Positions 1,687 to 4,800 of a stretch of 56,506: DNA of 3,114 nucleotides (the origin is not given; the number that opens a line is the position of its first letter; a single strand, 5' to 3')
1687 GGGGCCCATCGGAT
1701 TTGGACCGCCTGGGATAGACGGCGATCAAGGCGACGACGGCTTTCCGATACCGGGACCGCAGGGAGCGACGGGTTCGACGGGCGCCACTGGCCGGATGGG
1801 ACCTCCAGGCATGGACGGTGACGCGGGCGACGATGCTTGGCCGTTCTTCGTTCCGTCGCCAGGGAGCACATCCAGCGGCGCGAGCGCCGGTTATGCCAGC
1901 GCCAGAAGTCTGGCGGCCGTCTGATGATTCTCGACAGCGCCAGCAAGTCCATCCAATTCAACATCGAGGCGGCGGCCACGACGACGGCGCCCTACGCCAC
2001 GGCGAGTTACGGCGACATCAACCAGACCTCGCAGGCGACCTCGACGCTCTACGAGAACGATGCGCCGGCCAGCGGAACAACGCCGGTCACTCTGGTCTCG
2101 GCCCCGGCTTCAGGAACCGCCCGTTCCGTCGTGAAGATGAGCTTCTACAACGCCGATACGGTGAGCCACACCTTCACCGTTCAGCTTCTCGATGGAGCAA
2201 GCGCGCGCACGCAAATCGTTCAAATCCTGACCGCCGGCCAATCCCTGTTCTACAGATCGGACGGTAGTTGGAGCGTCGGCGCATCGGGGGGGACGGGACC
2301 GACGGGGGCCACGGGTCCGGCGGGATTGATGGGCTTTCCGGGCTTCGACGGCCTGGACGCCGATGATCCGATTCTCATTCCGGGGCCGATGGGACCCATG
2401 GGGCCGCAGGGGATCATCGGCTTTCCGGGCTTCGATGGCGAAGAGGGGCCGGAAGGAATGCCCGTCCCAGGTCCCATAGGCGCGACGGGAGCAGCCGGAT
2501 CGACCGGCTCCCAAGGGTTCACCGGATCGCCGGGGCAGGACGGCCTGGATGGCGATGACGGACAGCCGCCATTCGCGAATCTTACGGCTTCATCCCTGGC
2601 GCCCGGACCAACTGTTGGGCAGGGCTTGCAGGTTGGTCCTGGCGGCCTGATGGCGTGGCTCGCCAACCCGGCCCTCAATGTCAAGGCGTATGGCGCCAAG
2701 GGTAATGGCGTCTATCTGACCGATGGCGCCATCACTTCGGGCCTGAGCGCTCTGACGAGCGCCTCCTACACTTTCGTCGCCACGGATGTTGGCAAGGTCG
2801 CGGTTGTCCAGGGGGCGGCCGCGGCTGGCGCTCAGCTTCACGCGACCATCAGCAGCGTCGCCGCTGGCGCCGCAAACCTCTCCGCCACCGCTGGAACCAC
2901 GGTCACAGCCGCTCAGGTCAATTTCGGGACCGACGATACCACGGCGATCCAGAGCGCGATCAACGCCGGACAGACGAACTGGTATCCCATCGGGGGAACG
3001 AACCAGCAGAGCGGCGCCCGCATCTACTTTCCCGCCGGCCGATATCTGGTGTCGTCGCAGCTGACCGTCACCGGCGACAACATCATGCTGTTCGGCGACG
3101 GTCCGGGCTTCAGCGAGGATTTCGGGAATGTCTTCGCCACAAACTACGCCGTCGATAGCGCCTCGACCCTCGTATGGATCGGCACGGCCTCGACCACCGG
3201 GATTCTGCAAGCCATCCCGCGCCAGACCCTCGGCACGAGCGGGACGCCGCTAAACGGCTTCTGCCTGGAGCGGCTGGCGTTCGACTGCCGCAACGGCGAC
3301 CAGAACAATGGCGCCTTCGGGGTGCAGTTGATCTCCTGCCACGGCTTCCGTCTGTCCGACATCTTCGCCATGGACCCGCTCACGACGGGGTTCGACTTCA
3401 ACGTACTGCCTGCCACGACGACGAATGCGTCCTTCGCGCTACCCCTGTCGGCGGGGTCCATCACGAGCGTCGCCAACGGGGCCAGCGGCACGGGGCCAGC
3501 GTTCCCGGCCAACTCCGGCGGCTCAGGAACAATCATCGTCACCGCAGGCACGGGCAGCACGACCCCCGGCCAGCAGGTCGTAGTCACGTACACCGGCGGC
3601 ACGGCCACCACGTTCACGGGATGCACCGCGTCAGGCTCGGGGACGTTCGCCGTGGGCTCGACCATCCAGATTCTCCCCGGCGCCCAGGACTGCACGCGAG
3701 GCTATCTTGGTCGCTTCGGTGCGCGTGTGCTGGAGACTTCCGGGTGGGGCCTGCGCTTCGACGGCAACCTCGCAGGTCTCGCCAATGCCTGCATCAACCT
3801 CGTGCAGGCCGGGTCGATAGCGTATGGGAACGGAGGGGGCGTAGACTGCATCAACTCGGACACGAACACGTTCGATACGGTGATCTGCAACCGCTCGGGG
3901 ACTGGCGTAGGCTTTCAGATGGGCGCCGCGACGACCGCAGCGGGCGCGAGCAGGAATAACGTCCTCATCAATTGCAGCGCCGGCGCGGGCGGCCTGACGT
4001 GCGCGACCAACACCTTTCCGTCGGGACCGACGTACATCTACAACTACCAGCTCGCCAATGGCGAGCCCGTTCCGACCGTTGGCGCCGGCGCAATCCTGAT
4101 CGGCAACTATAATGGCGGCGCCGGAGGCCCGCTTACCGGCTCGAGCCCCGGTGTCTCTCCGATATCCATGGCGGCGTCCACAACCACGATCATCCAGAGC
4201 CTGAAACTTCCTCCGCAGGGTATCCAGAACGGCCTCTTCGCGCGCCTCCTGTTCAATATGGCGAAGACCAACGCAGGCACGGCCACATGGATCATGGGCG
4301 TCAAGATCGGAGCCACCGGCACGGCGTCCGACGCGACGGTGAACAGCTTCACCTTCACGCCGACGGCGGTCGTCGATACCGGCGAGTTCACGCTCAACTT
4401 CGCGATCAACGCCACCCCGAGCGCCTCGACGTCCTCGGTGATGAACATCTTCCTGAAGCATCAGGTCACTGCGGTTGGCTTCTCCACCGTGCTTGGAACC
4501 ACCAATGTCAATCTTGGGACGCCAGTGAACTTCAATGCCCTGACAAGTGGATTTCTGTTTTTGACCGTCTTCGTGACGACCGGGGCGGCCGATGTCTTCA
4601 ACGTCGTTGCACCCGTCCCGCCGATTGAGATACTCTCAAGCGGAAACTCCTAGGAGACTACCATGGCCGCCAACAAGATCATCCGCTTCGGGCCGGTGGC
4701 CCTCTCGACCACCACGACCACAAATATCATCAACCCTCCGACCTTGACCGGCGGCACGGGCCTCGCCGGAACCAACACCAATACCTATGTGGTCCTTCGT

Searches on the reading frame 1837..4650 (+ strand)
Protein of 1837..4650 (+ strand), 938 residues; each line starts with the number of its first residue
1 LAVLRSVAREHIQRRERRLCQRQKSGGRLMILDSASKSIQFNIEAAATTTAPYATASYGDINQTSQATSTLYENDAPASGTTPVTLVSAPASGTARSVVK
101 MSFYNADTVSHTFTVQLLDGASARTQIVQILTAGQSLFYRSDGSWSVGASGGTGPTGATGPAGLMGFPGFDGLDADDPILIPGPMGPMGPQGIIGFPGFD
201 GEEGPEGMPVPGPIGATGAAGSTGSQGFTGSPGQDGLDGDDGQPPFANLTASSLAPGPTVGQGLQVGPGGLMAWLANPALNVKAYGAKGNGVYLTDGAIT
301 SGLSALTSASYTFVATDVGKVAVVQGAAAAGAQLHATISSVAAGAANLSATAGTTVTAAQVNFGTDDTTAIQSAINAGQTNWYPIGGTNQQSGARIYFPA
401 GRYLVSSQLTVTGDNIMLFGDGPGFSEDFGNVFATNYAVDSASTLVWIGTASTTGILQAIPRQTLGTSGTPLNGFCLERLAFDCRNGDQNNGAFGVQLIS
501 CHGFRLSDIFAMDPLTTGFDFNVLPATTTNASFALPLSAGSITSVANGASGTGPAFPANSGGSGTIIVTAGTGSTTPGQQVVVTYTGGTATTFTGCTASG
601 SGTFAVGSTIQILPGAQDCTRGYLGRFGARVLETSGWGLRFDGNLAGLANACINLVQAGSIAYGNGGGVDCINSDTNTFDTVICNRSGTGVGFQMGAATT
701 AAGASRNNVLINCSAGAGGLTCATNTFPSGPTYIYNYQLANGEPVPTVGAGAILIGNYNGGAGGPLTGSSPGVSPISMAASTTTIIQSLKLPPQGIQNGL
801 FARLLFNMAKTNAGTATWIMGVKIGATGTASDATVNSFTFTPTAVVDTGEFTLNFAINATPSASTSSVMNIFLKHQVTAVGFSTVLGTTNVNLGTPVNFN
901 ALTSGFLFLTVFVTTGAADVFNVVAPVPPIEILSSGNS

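Call 12: search_protein_families(library=phrogs, proteins=[window:1837-4650:+], max_evalue=0.01)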
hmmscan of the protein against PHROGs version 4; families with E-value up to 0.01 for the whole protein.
window:1837-4650:+ (938 aa): 8 families
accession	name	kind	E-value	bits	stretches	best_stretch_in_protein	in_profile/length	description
phrog_32881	-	moron, auxiliary metabolic gene and host takeover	1.6e-21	77.4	1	268-407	113-244/690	pectin lyase activity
phrog_5073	-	tail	1.2e-14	55.2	1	148-383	276-472/519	tail fiber protein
phrog_6320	-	tail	1.5e-07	31.6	1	148-273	122-246/745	tail fiber protein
phrog_819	-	tail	2.7e-07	30.2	1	145-290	499-627/1024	tail protein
phrog_1806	-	tail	5.8e-07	30.1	2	180-270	109-194/276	collagen like minor tail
phrog_366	-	tail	3.3e-05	24.5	1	181-316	307-410/474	tail fiber protein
phrog_26246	-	tail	0.00012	22.3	1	154-245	89-179/329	tail protein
phrog_18350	-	tail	0.0012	19.6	1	148-208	123-185/253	tail fiber protein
